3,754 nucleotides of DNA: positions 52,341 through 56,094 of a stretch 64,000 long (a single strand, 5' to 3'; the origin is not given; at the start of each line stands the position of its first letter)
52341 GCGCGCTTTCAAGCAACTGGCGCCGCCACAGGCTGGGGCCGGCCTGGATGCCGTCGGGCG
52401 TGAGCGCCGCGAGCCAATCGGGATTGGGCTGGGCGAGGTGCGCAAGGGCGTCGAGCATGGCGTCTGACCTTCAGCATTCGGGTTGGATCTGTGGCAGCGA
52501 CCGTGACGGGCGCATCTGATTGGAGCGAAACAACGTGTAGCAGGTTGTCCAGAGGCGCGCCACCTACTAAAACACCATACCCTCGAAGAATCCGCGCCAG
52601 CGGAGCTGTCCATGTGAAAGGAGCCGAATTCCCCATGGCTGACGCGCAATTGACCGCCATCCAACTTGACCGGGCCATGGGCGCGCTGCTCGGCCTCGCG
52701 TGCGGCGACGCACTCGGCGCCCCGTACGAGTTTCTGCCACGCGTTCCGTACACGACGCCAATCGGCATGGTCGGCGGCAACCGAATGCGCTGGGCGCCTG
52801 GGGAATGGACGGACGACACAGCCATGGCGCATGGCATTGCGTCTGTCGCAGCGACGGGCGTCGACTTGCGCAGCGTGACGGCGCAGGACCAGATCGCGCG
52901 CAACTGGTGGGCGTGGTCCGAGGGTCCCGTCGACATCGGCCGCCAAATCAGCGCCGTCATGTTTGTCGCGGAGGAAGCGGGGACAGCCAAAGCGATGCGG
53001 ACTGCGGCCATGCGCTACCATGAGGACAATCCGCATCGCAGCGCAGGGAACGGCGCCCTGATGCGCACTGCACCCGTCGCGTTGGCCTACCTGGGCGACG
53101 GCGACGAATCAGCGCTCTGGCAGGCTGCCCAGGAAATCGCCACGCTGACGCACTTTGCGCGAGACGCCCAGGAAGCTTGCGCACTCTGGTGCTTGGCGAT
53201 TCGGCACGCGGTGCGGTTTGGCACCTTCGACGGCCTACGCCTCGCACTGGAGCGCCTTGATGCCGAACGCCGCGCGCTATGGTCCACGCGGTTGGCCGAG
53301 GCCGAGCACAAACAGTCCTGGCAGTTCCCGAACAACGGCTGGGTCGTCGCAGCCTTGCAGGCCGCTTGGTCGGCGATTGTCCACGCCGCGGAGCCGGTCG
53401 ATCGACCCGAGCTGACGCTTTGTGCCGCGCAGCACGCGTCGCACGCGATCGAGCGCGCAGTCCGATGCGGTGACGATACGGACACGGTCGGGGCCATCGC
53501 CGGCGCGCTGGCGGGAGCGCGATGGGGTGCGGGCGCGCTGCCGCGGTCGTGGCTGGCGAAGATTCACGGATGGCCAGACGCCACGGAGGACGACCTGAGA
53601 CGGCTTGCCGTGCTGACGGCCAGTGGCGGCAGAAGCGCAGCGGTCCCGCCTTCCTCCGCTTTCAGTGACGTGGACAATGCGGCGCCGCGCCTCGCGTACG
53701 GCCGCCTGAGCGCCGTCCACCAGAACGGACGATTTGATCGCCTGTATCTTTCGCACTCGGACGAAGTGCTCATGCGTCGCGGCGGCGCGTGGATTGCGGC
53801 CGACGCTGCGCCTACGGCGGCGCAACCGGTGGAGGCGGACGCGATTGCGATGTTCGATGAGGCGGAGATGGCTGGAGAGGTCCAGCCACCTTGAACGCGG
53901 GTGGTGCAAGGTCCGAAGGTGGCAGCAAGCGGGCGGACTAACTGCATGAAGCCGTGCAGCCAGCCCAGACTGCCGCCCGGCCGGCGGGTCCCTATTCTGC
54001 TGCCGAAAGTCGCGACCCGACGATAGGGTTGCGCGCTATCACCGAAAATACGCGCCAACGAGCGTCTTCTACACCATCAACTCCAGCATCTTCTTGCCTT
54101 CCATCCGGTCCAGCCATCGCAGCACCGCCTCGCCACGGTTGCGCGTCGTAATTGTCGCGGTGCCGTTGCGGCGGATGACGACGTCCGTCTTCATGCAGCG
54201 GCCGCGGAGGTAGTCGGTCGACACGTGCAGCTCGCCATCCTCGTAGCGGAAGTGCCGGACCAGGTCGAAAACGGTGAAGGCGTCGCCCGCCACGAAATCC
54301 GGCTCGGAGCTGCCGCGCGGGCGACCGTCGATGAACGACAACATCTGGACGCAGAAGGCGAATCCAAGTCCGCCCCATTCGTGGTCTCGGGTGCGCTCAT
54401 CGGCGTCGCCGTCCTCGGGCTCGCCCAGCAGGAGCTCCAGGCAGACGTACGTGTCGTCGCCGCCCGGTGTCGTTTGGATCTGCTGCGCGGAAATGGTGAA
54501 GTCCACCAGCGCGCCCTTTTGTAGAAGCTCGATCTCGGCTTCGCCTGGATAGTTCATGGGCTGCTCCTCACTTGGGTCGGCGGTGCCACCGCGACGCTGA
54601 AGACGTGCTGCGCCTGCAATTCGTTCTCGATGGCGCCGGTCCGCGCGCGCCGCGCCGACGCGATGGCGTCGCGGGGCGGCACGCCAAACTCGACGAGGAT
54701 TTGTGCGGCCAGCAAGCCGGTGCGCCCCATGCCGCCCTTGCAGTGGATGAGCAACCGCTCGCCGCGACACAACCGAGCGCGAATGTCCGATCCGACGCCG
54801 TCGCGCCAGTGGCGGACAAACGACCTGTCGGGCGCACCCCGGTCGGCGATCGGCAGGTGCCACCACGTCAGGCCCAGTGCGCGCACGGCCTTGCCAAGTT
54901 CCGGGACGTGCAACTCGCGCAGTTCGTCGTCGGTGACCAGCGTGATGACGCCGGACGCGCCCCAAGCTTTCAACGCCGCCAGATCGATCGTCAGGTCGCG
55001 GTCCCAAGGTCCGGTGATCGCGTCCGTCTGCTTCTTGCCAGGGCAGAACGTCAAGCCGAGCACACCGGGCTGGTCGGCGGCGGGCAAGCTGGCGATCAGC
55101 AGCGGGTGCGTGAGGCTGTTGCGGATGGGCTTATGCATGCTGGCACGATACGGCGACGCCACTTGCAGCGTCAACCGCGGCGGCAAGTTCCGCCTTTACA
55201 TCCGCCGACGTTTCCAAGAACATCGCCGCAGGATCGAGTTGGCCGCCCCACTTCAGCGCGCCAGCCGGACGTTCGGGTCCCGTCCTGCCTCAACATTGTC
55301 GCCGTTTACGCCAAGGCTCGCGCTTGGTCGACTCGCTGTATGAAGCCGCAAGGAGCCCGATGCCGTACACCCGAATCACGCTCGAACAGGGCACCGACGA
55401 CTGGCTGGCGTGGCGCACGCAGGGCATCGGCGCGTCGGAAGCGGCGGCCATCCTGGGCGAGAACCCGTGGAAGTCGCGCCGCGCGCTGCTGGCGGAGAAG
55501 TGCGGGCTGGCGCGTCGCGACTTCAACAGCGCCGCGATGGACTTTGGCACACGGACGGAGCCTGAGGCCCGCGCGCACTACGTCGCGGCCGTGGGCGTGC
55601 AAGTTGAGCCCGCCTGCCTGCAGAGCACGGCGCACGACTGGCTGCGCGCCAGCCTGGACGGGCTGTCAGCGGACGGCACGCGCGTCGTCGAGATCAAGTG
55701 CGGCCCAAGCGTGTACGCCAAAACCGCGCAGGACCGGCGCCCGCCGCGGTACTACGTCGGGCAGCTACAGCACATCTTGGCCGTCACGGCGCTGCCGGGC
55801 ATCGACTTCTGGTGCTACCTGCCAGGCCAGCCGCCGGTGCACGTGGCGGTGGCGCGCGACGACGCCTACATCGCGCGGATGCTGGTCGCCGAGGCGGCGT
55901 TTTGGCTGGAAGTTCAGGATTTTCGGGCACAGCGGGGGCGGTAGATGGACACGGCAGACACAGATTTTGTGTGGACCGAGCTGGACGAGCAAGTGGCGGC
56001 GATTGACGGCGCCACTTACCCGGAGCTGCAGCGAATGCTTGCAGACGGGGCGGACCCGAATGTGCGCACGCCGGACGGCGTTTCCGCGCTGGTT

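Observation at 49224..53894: ADP-ribosylglycohydrolase divergent from a tightly coupled operon of three unknowns: possible ART/ARH toxin-antitoxin or effector-immunity module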

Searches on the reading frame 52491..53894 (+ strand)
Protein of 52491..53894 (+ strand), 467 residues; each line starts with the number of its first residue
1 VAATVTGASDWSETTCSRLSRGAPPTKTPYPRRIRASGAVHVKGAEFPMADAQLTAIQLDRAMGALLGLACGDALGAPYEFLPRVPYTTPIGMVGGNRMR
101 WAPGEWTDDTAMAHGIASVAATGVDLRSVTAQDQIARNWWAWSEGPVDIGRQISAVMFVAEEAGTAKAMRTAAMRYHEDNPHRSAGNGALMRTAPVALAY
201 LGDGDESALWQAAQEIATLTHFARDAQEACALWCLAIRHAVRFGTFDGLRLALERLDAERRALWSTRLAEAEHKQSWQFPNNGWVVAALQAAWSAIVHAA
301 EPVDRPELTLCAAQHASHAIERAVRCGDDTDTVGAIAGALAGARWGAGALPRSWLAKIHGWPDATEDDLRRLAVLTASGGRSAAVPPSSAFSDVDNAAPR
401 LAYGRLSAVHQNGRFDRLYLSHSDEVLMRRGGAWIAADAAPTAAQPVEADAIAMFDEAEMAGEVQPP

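Call 3: search_protein_families(library=pfam, proteins=[window:52491-53894:+], max_evalue=0.1)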
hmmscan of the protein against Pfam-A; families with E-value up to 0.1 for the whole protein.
window:52491-53894:+ (467 aa): 1 family
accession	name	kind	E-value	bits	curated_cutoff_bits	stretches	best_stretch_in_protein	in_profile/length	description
PF03747.19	ADP_ribosyl_GH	-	5.8e-50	171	26.2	1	64-352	1-286/287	ADP-ribosylglycohydrolase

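Call 4: search_protein_families(library=padloc, proteins=[window:52491-53894:+], max_evalue=0.1)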
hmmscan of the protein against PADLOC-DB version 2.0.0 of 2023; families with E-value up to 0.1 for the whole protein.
window:52491-53894:+ (467 aa): 0 families

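Call 5: search_protein_families(library=ncbifam, proteins=[window:52491-53894:+], max_evalue=0.1)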
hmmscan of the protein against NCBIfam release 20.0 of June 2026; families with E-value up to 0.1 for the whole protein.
window:52491-53894:+ (467 aa): 2 families
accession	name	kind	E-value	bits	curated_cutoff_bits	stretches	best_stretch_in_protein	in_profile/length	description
NF041672.1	ADPriboarghdlase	equivalog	2.1e-30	105.7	490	1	56-358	64-342/361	ADP-ribosylarginine hydrolase Tri1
TIGR02662.1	dinitro_DRAG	equivalog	2e-29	102.7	337.05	1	60-358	3-267/287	ADP-ribosyl-[dinitrogen reductase] hydrolase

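Call 6: search_protein_families(library=phrogs, proteins=[window:52491-53894:+], max_evalue=0.1)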
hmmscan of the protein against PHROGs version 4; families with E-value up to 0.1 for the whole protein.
window:52491-53894:+ (467 aa): 2 families
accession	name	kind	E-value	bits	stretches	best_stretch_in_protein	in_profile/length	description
phrog_6572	-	other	9.1e-35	121.4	1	58-357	4-289/325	ADP-ribosylglycohydrolase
phrog_22100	-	unknown function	6.4e-13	49.7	1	63-358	4-286/306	-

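Call 78: search_solved_structures(query=window:52635-53894:+, max_evalue=0.001, show_alignments=2)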
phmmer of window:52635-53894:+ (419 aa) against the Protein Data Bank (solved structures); distinct sequences matched with E-value up to 0.001: 18.
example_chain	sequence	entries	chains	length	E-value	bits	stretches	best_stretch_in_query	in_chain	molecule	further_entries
2cwc_A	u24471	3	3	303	2.4e-26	95.9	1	11-312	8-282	ADP-ribosylglycohydrolase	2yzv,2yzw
6dre_A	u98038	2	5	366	2.9e-22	82.4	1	10-310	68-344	ADP-ribosyl-(Dinitrogen reductase) hydrolase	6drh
2woc_A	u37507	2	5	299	3.3e-22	82.2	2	12-193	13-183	ADP-RIBOSYL-[DINITROGEN REDUCTASE] GLYCOHYDROLASE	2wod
2woe_A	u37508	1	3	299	1.3e-21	80.2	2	12-193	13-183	ADP-RIBOSYL-[DINITROGEN REDUCTASE] GLYCOHYDROLASE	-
3g9d_A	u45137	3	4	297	1.7e-20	76.6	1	12-310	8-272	Dinitrogenase reductase activating glucohydrolase | Dinitrogenase reductase activacting glicohydrolase | ADP-ribosyl-(Dinitrogen reductase) hydrolase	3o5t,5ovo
8za7_A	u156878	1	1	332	1.1e-11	47.6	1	12-311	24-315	Lmo0067 protein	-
9rfd_A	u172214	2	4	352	4e-10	42.5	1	265-315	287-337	ADP-ribosylhydrolase ARH3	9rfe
6d36_C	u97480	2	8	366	4.4e-10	42.3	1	265-315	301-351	Poly(ADP-ribose) glycohydrolase ARH3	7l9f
5zqy_A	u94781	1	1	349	6.5e-10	41.8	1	265-315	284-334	Poly(ADP-ribose) glycohydrolase ARH3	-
2foz_A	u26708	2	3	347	6.5e-10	41.7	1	265-315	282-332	ADP-ribosylhydrolase like 2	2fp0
2g4k_A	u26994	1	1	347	7.7e-10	41.5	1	265-315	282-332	ADP-ribosylhydrolase 3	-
6d3a_C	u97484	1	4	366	1.6e-09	40.5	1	265-315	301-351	Poly(ADP-ribose) glycohydrolase ARH3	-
6g1p_A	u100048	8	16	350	1.9e-09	40.2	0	9-194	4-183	ADP-ribosylhydrolase like 2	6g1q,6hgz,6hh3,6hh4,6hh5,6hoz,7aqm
7l9h_C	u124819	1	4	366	2.3e-09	40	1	265-315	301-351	ADP-ribose glycohydrolase ARH3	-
2qty_A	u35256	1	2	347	3.5e-09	39.4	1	270-315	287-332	Poly(ADP-ribose) glycohydrolase ARH3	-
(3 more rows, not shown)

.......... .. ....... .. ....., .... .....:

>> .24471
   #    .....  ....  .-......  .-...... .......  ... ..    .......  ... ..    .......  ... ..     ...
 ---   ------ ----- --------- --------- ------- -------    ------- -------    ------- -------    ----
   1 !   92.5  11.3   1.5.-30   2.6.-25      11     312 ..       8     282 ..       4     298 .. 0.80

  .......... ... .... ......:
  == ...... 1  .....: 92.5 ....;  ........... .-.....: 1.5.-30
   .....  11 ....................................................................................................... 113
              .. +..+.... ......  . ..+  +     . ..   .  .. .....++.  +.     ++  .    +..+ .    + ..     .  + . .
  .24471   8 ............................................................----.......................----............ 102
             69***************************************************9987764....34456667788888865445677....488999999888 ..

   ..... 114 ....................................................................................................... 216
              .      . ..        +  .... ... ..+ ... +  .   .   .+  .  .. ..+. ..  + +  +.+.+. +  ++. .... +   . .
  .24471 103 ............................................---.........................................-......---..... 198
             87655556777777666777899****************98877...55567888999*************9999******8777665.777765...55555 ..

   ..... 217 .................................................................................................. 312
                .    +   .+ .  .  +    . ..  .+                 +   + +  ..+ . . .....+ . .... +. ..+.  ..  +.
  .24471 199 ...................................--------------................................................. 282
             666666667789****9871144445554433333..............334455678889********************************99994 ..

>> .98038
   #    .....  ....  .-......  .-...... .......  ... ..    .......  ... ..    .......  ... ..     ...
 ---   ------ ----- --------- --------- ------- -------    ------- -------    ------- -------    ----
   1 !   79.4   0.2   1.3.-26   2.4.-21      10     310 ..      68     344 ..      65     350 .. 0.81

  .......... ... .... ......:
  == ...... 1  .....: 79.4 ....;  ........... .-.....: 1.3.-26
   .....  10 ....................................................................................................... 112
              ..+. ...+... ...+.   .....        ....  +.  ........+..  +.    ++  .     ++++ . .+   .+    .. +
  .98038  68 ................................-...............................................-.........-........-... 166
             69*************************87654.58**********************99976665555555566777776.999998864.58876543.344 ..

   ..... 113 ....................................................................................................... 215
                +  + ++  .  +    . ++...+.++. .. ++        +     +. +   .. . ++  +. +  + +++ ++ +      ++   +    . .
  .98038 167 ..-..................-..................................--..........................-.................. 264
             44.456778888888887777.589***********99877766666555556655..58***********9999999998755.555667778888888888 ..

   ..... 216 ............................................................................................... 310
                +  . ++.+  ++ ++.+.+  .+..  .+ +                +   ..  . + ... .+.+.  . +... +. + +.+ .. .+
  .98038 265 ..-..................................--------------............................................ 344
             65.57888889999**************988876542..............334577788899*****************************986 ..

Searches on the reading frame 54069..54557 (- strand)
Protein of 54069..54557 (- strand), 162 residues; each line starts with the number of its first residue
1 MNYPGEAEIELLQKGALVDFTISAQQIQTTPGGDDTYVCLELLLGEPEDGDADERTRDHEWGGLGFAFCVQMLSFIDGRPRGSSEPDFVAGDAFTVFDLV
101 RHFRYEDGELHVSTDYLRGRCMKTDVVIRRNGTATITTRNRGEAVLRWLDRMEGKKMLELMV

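Call 3: search_protein_families(library=pfam, proteins=[window:54069-54548:-], max_evalue=0.1)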
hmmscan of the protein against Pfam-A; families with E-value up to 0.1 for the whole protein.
window:54069-54548:- (159 aa): 0 families

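Call 4: search_protein_families(library=padloc, proteins=[window:54069-54548:-], max_evalue=0.1)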
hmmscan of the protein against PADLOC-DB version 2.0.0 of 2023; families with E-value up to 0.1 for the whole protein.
window:54069-54548:- (159 aa): 0 families

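Call 5: search_protein_families(library=ncbifam, proteins=[window:54069-54548:-], max_evalue=0.1)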
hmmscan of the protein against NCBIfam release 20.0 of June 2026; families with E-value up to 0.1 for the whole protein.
window:54069-54548:- (159 aa): 0 families

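Call 6: search_protein_families(library=phrogs, proteins=[window:54069-54548:-], max_evalue=0.1)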
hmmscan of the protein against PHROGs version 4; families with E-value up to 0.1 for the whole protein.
window:54069-54548:- (159 aa): 1 family
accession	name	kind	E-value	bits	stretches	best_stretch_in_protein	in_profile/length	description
phrog_30322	-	unknown function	0.08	13.9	0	111-152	41-82/111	-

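Call 107: search_solved_structures(query=window:54069-54557:-, max_evalue=10)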
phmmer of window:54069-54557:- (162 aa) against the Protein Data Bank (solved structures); distinct sequences matched with E-value up to 10: 8.
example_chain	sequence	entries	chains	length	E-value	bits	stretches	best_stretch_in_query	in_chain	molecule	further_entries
2ee9_A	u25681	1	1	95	0.85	12.7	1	82-137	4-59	Filamin-B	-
3svu_A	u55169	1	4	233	0.9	12.6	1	37-129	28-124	mkate S143C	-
4kge_A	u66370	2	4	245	1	12.4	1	38-129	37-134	TagRFP675, red fluorescent protein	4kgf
4nws_A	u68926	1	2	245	1.2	12.2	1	38-129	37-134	fluorescent protein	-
6u1a_A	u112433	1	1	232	1.3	12.1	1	38-129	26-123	Red fluorescent protein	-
8c0n_A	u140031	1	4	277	1.4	12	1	37-129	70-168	Blue-to-red TagFT fluorescent timer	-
3svo_A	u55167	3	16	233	1.6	11.8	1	38-129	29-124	mKate S158A/S143C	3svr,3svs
2jju_A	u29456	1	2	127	1.8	11.6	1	4-51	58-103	SIGNAL REGULATORY PROTEIN BETA-1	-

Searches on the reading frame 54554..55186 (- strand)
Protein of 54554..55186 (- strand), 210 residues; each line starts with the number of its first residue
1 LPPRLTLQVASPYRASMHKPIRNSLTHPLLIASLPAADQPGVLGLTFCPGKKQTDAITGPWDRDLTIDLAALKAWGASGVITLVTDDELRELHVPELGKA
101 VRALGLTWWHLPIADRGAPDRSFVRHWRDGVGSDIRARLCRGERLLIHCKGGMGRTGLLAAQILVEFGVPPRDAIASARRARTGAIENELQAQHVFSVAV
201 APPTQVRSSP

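Call 3: search_protein_families(library=pfam, proteins=[window:54554-55186:-], max_evalue=0.1)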
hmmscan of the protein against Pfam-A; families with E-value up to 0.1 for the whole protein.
window:54554-55186:- (210 aa): 7 families
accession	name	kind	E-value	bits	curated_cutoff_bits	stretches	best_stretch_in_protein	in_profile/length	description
PF05706.17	CDKN3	-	1.4e-12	48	20.7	1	5-166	5-157/168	Cyclin-dependent kinase inhibitor 3 (CDKN3)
PF22784.1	PTP-SAK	-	7.7e-09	36.2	27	1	68-176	23-121/153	Swiss Army Knife protein, DSP-PTPase phosphatase domain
PF22785.1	Tc-R-P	-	1.7e-08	35.4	27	1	69-168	16-105/106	Polymorphic toxin system, DSP-PTPase phosphatase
PF13350.11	Y_phosphatase3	-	5.3e-05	23.7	22.2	1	138-175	124-161/240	Tyrosine phosphatase family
PF22741.1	PTP-NADK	-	0.002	18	27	1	80-162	52-127/163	DSP-PTPase phosphatase fused to NAD+ Kinase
PF00782.25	DSPc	-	0.0042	17.4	33.5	1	139-188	70-120/133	Dual specificity phosphatase, catalytic domain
PF00102.32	Y_phosphatase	-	0.028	14.5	20.9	1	141-198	168-231/234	Protein-tyrosine phosphatase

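Call 4: search_protein_families(library=padloc, proteins=[window:54554-55186:-], max_evalue=0.1)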
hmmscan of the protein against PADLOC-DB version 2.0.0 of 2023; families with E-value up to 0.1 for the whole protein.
window:54554-55186:- (210 aa): 0 families

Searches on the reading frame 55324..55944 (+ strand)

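Call 3: search_protein_families(library=pfam, proteins=[window:55324-55944:+], max_evalue=0.1)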
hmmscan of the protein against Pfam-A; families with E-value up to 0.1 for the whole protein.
window:55324-55944:+ (206 aa): 1 family
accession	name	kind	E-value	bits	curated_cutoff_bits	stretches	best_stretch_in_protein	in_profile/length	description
PF09588.16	YqaJ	-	1.6e-29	103.6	22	1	26-155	1-147/150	YqaJ-like viral recombinase domain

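Call 4: search_protein_families(library=padloc, proteins=[window:55324-55944:+], max_evalue=0.1)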
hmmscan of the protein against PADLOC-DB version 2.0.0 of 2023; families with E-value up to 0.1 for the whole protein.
window:55324-55944:+ (206 aa): 0 families
